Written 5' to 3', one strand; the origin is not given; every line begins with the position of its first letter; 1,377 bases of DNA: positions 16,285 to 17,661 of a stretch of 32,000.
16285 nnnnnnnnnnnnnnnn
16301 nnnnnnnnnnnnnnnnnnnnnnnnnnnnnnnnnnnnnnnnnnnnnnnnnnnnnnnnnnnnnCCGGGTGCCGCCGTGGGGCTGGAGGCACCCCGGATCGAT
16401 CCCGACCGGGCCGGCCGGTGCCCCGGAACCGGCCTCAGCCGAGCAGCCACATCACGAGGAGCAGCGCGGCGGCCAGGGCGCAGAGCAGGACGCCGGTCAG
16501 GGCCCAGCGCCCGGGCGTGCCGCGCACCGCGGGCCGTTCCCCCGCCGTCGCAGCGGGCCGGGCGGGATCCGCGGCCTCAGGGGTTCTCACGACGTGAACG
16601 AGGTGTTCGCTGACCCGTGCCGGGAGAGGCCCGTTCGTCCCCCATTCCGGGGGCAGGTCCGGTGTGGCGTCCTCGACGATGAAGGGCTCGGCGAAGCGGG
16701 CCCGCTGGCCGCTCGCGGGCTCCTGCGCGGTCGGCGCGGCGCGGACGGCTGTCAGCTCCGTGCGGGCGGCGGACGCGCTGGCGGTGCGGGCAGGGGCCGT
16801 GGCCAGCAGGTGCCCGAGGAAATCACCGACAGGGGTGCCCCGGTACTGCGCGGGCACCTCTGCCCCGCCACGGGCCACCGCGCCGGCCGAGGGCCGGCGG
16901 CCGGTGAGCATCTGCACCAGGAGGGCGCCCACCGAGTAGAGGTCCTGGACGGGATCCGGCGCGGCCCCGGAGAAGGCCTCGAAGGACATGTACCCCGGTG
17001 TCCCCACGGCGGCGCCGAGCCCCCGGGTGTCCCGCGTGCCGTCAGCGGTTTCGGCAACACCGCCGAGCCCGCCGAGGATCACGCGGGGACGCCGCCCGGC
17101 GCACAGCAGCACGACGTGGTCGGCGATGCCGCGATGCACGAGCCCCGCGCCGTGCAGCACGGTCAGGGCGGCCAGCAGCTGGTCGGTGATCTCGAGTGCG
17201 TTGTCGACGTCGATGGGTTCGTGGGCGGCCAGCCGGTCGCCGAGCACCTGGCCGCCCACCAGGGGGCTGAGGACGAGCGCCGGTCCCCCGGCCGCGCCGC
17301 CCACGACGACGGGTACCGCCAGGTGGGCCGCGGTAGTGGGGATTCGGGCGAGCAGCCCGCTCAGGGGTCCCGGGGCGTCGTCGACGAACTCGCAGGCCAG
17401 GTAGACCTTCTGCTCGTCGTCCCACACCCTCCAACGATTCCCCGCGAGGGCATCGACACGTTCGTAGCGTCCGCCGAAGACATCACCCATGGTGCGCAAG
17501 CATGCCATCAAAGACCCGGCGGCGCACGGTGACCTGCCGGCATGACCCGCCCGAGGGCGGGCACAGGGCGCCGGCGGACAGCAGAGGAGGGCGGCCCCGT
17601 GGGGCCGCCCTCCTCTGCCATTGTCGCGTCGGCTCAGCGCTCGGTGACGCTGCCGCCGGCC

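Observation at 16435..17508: Membrane tail-anchored pseudokinase paired convergently with the PASTA Ser/Thr kinase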

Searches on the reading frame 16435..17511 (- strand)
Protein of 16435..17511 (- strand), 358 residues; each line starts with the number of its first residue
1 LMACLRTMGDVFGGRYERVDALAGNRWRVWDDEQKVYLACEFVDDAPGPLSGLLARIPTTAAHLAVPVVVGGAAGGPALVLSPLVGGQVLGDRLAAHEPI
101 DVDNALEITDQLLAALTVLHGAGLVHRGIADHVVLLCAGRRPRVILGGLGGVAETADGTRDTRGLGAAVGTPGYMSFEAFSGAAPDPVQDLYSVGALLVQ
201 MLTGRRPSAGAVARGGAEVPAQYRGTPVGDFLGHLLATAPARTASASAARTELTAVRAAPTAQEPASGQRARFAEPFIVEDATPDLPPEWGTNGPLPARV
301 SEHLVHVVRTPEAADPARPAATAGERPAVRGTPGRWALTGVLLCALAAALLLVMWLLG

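Call 3: search_protein_families(library=pfam, proteins=[window:16435-17511:-], max_evalue=1)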
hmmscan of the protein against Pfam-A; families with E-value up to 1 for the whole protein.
window:16435-17511:- (358 aa): 2 families
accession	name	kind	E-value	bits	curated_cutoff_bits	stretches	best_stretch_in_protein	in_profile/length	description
PF00069.31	Pkinase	-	4.3e-11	43.1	31.7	1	84-209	79-198/263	Protein kinase domain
PF07714.23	PK_Tyr_Ser-Thr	-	0.00044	20.1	23.1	1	74-210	71-207/258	Protein tyrosine and serine/threonine kinase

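Call 4: search_protein_families(library=ncbifam, proteins=[window:16435-17511:-], max_evalue=1)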
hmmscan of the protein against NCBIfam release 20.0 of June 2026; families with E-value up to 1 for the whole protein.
window:16435-17511:- (358 aa): 8 families
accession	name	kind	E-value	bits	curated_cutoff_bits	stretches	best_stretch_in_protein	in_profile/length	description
NF033483.0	PknB_PASTA_kin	equivalog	8.1e-16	58.1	450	1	84-210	88-210/563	Stk1 family PASTA domain-containing Ser/Thr kinase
NF052427.1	StpK7MSMEG_1200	equivalog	3.7e-13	48.8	900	1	83-209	87-210/601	serine/threonine protein kinase StpK7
NF038150.1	lanthi_synth_IV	equivalog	5.7e-13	48.1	650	1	98-314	293-490/851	class IV lanthionine synthetase LanL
NF047741.1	antiphage_MADS6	equivalog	5.9e-13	48.2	460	1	80-270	275-474/612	methylation-associated defense system protein kinase MAD6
TIGR03903.1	TOMM_kin_cyc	equivalog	6.4e-11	40.8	705.75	1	84-255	60-246/1267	TOMM system kinase/cyclase fusion protein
NF033442.0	BREX_PglW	equivalog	1e-05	23.4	990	1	73-209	281-429/1391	BREX system serine/threonine kinase PglW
NF009651.0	PRK13184.1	equivalog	0.0002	19.5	839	1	165-207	188-230/932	serine/threonine-protein kinase PknD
NF041408.1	XopAU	subfamily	0.0014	18.3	450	1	163-209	379-422/498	XopAU family type III secretion system effector serine/threonine kinase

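Call 6: find_homologous_proteins(query=window:16435-17511:-, max_evalue=0.001)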
Query window:16435-17511:- (358 aa): 71 proteins with E <= 0.001 among 8000 candidates.
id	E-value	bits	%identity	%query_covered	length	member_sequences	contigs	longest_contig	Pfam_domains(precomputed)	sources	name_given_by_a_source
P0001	2.1e-207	706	100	92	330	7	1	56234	PF00069.32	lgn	-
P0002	3.1e-164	564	77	99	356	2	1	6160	PF07714.24,PF00069.32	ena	-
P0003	7.9e-128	445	71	85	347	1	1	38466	PF00069.32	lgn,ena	-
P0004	1.4e-124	434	67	92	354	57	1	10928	PF07714.24,PF00069.32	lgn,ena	-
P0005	1.2e-105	372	58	95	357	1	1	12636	PF00069.32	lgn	-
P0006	3.4e-53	199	42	98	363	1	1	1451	PF07714.24,PF00069.32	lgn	-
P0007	4.3e-31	126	35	89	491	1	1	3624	PF07714.24,PF00069.32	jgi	jgi:eukaryotic-like serine/threonine-protein kinase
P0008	1.9e-30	124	37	82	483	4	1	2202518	PF07714.24,PF00069.32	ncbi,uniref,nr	ncbi:serine/threonine-protein kinase [Aestuariimicrobium sp. T2.26MG-19.2B]|uniref:serine/threonine-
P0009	1.8e-19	88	34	81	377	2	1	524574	PF07714.24,PF00069.32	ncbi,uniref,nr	ncbi:serine/threonine protein kinase [Enemella dayhoffiae]|uniref:Serine/threonine protein kinase n=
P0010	1.6e-15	75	31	81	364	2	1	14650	PF07714.24,PF00069.32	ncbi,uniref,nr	ncbi:serine/threonine-protein kinase [Nocardioides sp. J54]|uniref:serine/threonine-protein kinase n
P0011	1.3e-14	72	35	81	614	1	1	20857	PF07714.24,PF00069.32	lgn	-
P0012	3.2e-13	68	30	75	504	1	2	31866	PF07714.24,PF00069.32,PF03109.23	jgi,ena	-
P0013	5.3e-13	67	38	38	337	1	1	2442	PF06293.21,PF07714.24,PF00069.32,PF01636.30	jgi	jgi:serine/threonine-protein kinase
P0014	2.7e-12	65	36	41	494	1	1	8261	PF07714.24,PF00069.32,PF26309.1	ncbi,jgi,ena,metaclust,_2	metaclust:\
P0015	4.4e-12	64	36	41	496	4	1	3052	PF07714.24,PF00069.32,PF26309.1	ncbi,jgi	jgi:serine/threonine protein kinase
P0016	3.5e-10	58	35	56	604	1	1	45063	PF07714.24,PF00069.32,PF03109.23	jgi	jgi:hypothetical protein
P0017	4.9e-10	57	35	56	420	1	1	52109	PF06293.21,PF07714.24,PF00069.32,PF03109.23,PF00072.31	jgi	jgi:CheY-like chemotaxis protein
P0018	7.0e-10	57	39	33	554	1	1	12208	PF07714.24,PF00069.32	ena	-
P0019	1.6e-9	55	36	45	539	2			PF07714.24,PF00069.32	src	-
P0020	1.7e-9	55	34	56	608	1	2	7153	PF07714.24,PF00069.32,PF13845.12,PF13828.12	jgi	jgi:serine/threonine-protein kinase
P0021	2.5e-9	55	33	38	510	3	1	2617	PF07714.24,PF00069.32,PF03109.23,PF00072.31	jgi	jgi:serine/threonine protein kinase/CheY-like chemotaxis protein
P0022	3.6e-9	54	30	57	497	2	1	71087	PF07714.24,PF00069.32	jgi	jgi:eukaryotic-like serine/threonine-protein kinase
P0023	4.0e-9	54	34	51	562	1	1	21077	PF07714.24,PF00069.32,PF01636.30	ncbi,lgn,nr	ncbi:MAG: protein kinase [Deltaproteobacteria bacterium]|nr:protein kinase [Deltaproteobacteria bact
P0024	6.1e-9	54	34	44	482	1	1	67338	PF06293.21,PF07714.24,PF00069.32,PF03109.23,PF01636.30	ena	-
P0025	6.3e-9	53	34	38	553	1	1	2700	PF07714.24,PF00069.32,PF03109.23,PF08308.18,PF01636.30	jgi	-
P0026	6.7e-9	53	38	41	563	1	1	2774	PF07714.24,PF00069.32,PF01636.30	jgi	jgi:serine/threonine-protein kinase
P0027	1.2e-8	53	36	37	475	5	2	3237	PF07714.24,PF00069.32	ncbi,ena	-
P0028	1.6e-8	52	29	66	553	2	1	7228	PF07714.24,PF00069.32,PF03109.23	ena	-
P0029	2.5e-8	52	33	40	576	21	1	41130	PF07714.24,PF00069.32,PF08239.18,PF01636.30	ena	-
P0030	3.6e-8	51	33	44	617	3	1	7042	PF07714.24,PF00069.32,PF03109.23,PF03781.23,PF01636.30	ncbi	-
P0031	6.2e-8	50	34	42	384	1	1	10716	PF07714.24,PF00069.32,PF03109.23,PF01636.30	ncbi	ncbi:MAG: serine/threonine-protein kinase [Deltaproteobacteria bacterium]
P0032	6.5e-8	50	35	38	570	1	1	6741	PF07714.24,PF00069.32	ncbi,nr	ncbi:MAG TPA: serine/threonine-protein kinase, partial [Candidatus Dormibacteraeota bacterium]|nr:se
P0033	6.5e-8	50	34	44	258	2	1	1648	PF07714.24,PF00069.32,PF03109.23,PF01636.30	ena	-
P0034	1.0e-7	50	35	36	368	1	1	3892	PF07714.24,PF00069.32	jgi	jgi:serine/threonine-protein kinase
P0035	1.2e-7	49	32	56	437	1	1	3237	PF07714.24,PF00069.32,PF03109.23,PF01636.30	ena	-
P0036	1.8e-7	49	31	56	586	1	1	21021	PF07714.24,PF00069.32,PF03109.23,PF03781.23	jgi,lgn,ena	-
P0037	2.4e-7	48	33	54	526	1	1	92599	PF07714.24,PF00069.32,PF26309.1,PF03109.23,PF01636.30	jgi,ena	-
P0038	3.0e-7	48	34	41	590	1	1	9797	PF07714.24,PF00069.32,PF03109.23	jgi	jgi:serine/threonine-protein kinase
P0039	3.6e-7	48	41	30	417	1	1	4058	PF07714.24,PF00069.32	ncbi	-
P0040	1.0e-6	46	32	37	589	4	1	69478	PF07714.24,PF00069.32,PF03109.23,PF03793.25,PF01636.30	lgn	-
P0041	3.2e-6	45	30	55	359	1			PF07714.24,PF00069.32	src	-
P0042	3.5e-6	44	36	38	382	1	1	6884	PF07714.24,PF00069.32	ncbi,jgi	-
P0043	3.6e-6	44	32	40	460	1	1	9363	PF07714.24,PF00069.32,PF08534.17,PF03109.23,PF00578.28,PF01163.29,PF01636.30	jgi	jgi:alkyl hydroperoxide reductase subunit AhpC/tRNA A-37 threonylcarbamoyl transferase component Bud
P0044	3.9e-6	44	35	37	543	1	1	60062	PF07714.24,PF00069.32,PF01636.30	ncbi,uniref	ncbi:serine/threonine-protein kinase [Streptomyces sp. NPDC002467]|uniref:serine/threonine-protein k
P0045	6.4e-6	44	32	39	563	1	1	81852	PF07714.24,PF00069.32,PF03109.23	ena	-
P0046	1.5e-5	42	33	39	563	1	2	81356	PF14559.13,PF07714.24,PF13431.13,PF00069.32,PF13414.13,PF13371.13,PF00515.35,PF13432.13,PF13428.13,PF13181.13,PF07719.24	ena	-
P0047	2.2e-5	42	29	32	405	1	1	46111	PF07714.24,PF00069.32,PF01636.30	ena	-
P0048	2.3e-5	42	35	47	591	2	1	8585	PF07714.24,PF00069.32,PF03109.23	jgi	jgi:hypothetical protein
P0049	2.7e-5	42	35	41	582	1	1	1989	PF07714.24,PF00069.32,PF14531.13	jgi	jgi:hypothetical protein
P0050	2.8e-5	41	30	54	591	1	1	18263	PF07714.24,PF00069.32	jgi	jgi:predicted Ser/Thr protein kinase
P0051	4.7e-5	41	29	41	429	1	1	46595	PF06293.21,PF07714.24,PF00069.32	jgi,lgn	jgi:serine/threonine-protein kinase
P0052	4.9e-5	41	35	42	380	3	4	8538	PF07714.24,PF00069.32,PF03109.23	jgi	jgi:serine/threonine protein kinase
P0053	4.9e-5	41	36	36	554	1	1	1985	PF07714.24,PF00069.32,PF14200.13,PF00652.29,PF01636.30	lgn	-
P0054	5.6e-5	40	31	41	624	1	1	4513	PF07714.24,PF00069.32,PF14326.12,PF03109.23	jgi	jgi:serine/threonine protein kinase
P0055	8.4e-5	40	32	42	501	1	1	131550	PF07714.24,PF00069.32,PF03109.23,PF01636.30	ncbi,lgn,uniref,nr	ncbi:hypothetical protein A9W99_16010 [Mycobacterium sp. 1164966.3]|uniref:serine/threonine-protein 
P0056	9.1e-5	40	31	55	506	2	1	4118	PF07714.24,PF00069.32,PF03109.23,PF01636.30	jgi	jgi:serine/threonine protein kinase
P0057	9.8e-5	40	33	38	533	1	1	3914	PF07714.24,PF00069.32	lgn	-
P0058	9.9e-5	40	41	28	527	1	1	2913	PF07714.24,PF00069.32,PF01636.30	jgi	jgi:serine/threonine protein kinase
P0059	1.1e-4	40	27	56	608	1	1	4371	PF07714.24,PF00069.32,PF17667.8,PF01636.30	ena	-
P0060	1.2e-4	39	32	38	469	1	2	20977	PF07714.24,PF00069.32,PF03109.23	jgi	-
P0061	1.4e-4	39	33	38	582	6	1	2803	PF07714.24,PF00069.32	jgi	jgi:tRNA A-37 threonylcarbamoyl transferase component Bud32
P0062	1.6e-4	39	29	47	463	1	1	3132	PF07714.24,PF00069.32,PF03109.23,PF01636.30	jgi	jgi:serine/threonine-protein kinase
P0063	1.8e-4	39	30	41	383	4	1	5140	PF06293.21,PF07714.24,PF00069.32,PF03109.23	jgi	-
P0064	2.4e-4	38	46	17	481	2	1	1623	PF07714.24,PF00069.32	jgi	-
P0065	3.4e-4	38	32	38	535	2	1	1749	PF07714.24,PF00069.32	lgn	-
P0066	4.0e-4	38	33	37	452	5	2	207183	PF07714.24,PF00069.32,PF03109.23,PF01636.30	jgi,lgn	jgi:serine/threonine protein kinase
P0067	4.1e-4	38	36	35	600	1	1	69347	PF07714.24,PF00069.32,PF03781.23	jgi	jgi:formylglycine-generating enzyme required for sulfatase activity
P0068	4.6e-4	37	30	69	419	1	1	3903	PF07714.24,PF00069.32,PF03109.23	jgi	jgi:serine/threonine-protein kinase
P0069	4.8e-4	37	32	49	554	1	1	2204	PF07714.24,PF00069.32,PF03109.23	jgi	jgi:serine/threonine protein kinase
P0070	8.0e-4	37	31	38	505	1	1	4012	PF07714.24,PF00069.32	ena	-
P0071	9.4e-4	36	30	36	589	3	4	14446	PF07714.24,PF00069.32,PF13845.12,PF01636.30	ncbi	-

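Call 10: find_encoding_contigs(protein=P0008, flank=10000, max_places=2)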
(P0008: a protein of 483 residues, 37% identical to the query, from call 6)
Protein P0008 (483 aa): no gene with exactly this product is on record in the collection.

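Call 11: find_encoding_contigs(protein=P0003, flank=10000, max_places=2)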
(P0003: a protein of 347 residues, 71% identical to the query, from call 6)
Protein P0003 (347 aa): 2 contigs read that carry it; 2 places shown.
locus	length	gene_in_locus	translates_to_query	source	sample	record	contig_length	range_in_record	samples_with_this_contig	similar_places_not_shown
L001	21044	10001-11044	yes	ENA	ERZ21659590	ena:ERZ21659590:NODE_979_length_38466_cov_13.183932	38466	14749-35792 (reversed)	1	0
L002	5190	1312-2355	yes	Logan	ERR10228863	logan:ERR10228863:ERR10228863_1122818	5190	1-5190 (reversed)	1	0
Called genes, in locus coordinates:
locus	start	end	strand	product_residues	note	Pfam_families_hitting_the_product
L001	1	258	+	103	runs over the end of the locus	PF00338:Ribosomal_S10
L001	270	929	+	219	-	PF00297:Ribosomal_L3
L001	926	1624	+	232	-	PF00573:Ribosomal_L4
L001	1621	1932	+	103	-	PF00276:Ribosomal_L23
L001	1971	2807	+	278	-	PF00181:Ribosomal_L2_N, PF03947:Ribosomal_L2_C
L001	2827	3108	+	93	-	PF00203:Ribosomal_S19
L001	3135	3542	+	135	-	PF00237:Ribosomal_L22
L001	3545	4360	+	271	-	PF07650:KH_2, PF00189:Ribosomal_S3_C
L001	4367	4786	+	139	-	PF00252:Ribosomal_L16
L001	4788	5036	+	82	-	PF00831:Ribosomal_L29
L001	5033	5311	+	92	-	PF00366:Ribosomal_S17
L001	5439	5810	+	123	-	PF00238:Ribosomal_L14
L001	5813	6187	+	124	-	PF00467:KOW, PF23287:KOW7_SPT5 (faint), PF17136:ribosomal_L24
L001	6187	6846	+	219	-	PF00281:Ribosomal_L5, PF00673:Ribosomal_L5_C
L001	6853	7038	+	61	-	PF00253:Ribosomal_S14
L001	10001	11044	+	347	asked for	PF00069:Pkinase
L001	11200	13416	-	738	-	PF00069:Pkinase, PF01636:APH (faint), PF07714:PK_Tyr_Ser-Thr, PF03109:ABC1 (weak), PF03793:PASTA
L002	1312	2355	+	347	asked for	PF00069:Pkinase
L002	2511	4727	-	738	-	PF00069:Pkinase, PF01636:APH (faint), PF07714:PK_Tyr_Ser-Thr, PF03109:ABC1 (weak), PF03793:PASTA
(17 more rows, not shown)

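Call 12: find_encoding_contigs(protein=P0005, flank=10000, max_places=2)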
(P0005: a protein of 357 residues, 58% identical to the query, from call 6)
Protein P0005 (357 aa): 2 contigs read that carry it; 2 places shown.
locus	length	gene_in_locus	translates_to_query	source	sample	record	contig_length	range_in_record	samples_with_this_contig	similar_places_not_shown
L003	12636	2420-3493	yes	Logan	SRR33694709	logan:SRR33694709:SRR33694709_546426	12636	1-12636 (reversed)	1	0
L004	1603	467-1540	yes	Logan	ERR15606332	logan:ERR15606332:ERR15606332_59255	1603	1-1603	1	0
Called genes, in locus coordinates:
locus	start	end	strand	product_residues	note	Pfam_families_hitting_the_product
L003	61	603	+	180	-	PF00347:Ribosomal_L6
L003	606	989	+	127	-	PF00861:Ribosomal_L18p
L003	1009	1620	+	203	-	PF00333:Ribosomal_S5, PF03719:Ribosomal_S5_C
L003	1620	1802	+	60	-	PF00327:Ribosomal_L30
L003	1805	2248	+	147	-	PF00828:Ribosomal_L27A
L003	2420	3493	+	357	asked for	PF00069:Pkinase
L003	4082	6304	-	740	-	PF00069:Pkinase, PF03109:ABC1 (faint), PF07714:PK_Tyr_Ser-Thr, PF03793:PASTA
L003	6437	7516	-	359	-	PF00348:polyprenyl_synt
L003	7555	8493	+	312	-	PF02219:MTHFR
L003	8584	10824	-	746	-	PF00580:UvrD-helicase, PF02562:PhoH (faint), PF01443:Viral_helicase1 (faint), PF13245:AAA_19 (weak)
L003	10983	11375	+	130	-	PF11239:DUF3040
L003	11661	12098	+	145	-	PF02381:MraZ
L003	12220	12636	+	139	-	?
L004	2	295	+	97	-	?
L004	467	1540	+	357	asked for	PF00069:Pkinase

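Call 13: find_encoding_contigs(protein=P0009, flank=10000, max_places=2)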
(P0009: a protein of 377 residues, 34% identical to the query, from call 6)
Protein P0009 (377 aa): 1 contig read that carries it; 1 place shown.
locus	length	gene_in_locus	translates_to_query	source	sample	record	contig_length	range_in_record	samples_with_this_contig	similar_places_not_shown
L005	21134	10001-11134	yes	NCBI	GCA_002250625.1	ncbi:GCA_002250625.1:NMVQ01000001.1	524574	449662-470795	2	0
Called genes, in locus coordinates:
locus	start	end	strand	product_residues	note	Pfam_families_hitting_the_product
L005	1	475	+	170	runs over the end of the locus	-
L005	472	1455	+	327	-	PF13519:VWA_2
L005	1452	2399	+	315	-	PF00092:VWA (weak), PF13519:VWA_2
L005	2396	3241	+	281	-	PF07719:TPR_2 (faint)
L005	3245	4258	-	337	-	PF01073:3Beta_HSD, PF01370:Epimerase, PF04321:RmlD_sub_bind (weak), PF07993:NAD_binding_4 (weak), PF16363:GDP_Man_Dehyd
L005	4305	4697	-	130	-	PF04020:Phage_holin_4_2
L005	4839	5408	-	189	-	PF03466:LysR_substrate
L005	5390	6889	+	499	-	PF07005:SBD_N, PF17042:NBD_C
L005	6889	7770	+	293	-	PF03446:NAD_binding_2, PF14833:NAD_binding_11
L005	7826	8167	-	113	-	PF00376:MerR, PF13411:MerR_1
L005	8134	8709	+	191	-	PF00753:Lactamase_B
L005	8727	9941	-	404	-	-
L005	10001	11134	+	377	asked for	PF00069:Pkinase, PF07714:PK_Tyr_Ser-Thr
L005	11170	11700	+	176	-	-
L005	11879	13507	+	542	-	-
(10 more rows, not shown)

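Call 14: find_encoding_contigs(protein=P0010, flank=10000, max_places=2)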
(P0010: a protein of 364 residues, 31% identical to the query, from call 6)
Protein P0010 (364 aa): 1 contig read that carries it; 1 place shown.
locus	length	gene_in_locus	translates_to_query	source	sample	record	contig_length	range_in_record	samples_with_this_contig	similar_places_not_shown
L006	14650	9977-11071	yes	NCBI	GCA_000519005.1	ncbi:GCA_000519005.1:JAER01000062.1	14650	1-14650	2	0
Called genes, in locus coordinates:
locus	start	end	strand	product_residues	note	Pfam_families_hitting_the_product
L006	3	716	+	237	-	?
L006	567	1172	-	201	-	-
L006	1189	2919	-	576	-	PF00270:DEAD, PF04851:ResIII (weak), PF00271:Helicase_C, PF25399:DeaD_dimer, PF03880:DbpA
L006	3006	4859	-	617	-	PF13522:GATase_6, PF13537:GATase_7, PF01380:SIS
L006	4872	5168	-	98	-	-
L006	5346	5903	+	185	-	PF04264:YceI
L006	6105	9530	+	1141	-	-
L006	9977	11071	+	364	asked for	PF00069:Pkinase, PF07714:PK_Tyr_Ser-Thr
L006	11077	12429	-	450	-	-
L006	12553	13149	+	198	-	PF07638:Sigma70_ECF (weak), PF04542:Sigma70_r2, PF08281:Sigma70_r4_2, PF04545:Sigma70_r4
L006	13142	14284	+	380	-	-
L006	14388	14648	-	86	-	?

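Call 16: find_related_loci(query=A2, collection=genome_contigs, flank=8000)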
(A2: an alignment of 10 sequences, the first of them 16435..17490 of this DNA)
Query A2 (351 aa) in genome_contigs; peptide patterns used: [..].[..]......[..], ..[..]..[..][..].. (x = any residue, [..] = any of these).
600 stretches matched a pattern (row limit reached: there are more); 578 encode a relative of the query (tblastn E <= 1e-3); the best 80 are kept; 80 distinct loci.
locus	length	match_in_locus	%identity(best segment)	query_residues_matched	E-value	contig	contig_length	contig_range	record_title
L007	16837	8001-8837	36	1-288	6e-33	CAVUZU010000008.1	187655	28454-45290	MAG: uncultured Actinomycetota bacterium isolate MFD04212.bin.2.25 genome assembly, contig: contig_26441, whole genome s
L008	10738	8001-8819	35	4-288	4e-28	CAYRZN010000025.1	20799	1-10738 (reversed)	MAG TPA_asm: uncultured Aeromicrobium sp. isolate SRP342105_co2_378 genome assembly, contig: NODE_2580_length_20799_cov_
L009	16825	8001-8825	35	1-291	7e-27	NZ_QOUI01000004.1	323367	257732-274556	Desertihabitans brevis strain 16Sb5-5 NODE_4_length_323367_cov_101.275459, whole genome shotgun sequence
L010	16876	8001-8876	36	1-288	7e-27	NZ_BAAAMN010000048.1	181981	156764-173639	Yaniella flava strain JCM 13595 sequence048, whole genome shotgun sequence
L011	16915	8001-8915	34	3-317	5e-27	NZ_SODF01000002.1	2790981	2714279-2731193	Kribbella kalugense strain VKM Ac-2570 Ga0310568_12, whole genome shotgun sequence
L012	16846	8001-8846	33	3-288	7e-27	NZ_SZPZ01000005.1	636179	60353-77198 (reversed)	Kribbella jiaozuonensis strain NEAU-THZ27 Scaffold5, whole genome shotgun sequence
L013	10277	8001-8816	37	1-266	5e-27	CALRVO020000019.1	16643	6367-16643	MAG: Sphingomonas paucimobilis isolate JJ-M10D5-90-4-mx-bin640 genome assembly, contig: VK-R917-2-C134, whole genome sho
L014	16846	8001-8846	33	3-288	2e-26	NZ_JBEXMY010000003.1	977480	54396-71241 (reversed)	Kribbella sp. NPDC003557 NPDC003557_9_H2.ctg-0003, whole genome shotgun sequence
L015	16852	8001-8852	34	3-290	1e-25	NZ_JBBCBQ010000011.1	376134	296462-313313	Kribbella sp. CCNWLW201 scaffold11, whole genome shotgun sequence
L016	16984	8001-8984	34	1-326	8e-26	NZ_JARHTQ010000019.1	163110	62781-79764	Streptantibioticus ferralitis strain JCM 14344 NODE_19_length_163110_cov_57.117534, whole genome shotgun sequence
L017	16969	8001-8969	30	1-320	4e-25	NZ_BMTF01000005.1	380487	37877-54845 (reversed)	Streptomyces gelaticus strain JCM 4376 sequence005, whole genome shotgun sequence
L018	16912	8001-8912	32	1-299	8e-25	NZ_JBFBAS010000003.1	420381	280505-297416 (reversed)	Streptomyces sp. NPDC051219 NPDC051219_120_F12.ctg-0003, whole genome shotgun sequence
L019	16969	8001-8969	34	1-321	8e-25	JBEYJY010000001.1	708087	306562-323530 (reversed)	Streptomyces sp. NPDC020096 NPDC020096_91_C3.ctg-0001, whole genome shotgun sequence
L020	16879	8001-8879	36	1-289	5e-25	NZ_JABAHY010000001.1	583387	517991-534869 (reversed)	Nesterenkonia sedimenti strain MY13 scaffold1, whole genome shotgun sequence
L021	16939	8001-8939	31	1-319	4e-25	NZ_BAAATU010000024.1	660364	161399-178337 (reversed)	Streptomyces pulveraceus strain JCM 7545 sequence024, whole genome shotgun sequence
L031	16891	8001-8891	31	1-293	6e-24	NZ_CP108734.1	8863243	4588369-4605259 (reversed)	Streptomyces sp. NBC_00984 chromosome, complete genome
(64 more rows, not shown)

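Call 17: find_encoding_contigs(protein=P0001, flank=10000, max_places=3)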
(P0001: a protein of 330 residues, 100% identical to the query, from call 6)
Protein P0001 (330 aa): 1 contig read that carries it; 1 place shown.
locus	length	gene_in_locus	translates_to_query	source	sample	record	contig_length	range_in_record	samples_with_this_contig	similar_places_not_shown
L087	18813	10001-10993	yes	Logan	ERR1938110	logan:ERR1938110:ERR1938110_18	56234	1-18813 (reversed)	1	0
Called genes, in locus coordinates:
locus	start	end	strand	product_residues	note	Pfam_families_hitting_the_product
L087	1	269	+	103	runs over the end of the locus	PF00338:Ribosomal_S10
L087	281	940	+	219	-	PF00297:Ribosomal_L3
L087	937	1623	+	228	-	PF00573:Ribosomal_L4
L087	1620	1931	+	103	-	PF00276:Ribosomal_L23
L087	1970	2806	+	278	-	PF00181:Ribosomal_L2_N, PF03947:Ribosomal_L2_C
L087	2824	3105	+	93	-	PF00203:Ribosomal_S19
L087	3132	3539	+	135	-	PF00237:Ribosomal_L22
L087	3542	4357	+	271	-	PF07650:KH_2, PF00189:Ribosomal_S3_C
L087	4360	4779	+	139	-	PF00252:Ribosomal_L16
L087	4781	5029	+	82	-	PF00831:Ribosomal_L29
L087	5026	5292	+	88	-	PF00366:Ribosomal_S17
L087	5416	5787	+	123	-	PF00238:Ribosomal_L14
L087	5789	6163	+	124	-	PF00467:KOW, PF23287:KOW7_SPT5 (faint), PF17136:ribosomal_L24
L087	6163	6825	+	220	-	PF00281:Ribosomal_L5, PF00673:Ribosomal_L5_C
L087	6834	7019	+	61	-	PF00253:Ribosomal_S14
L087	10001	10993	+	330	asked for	PF00069:Pkinase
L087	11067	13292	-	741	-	PF00069:Pkinase, PF01636:APH (faint), PF03109:ABC1 (faint), PF07714:PK_Tyr_Ser-Thr, PF03793:PASTA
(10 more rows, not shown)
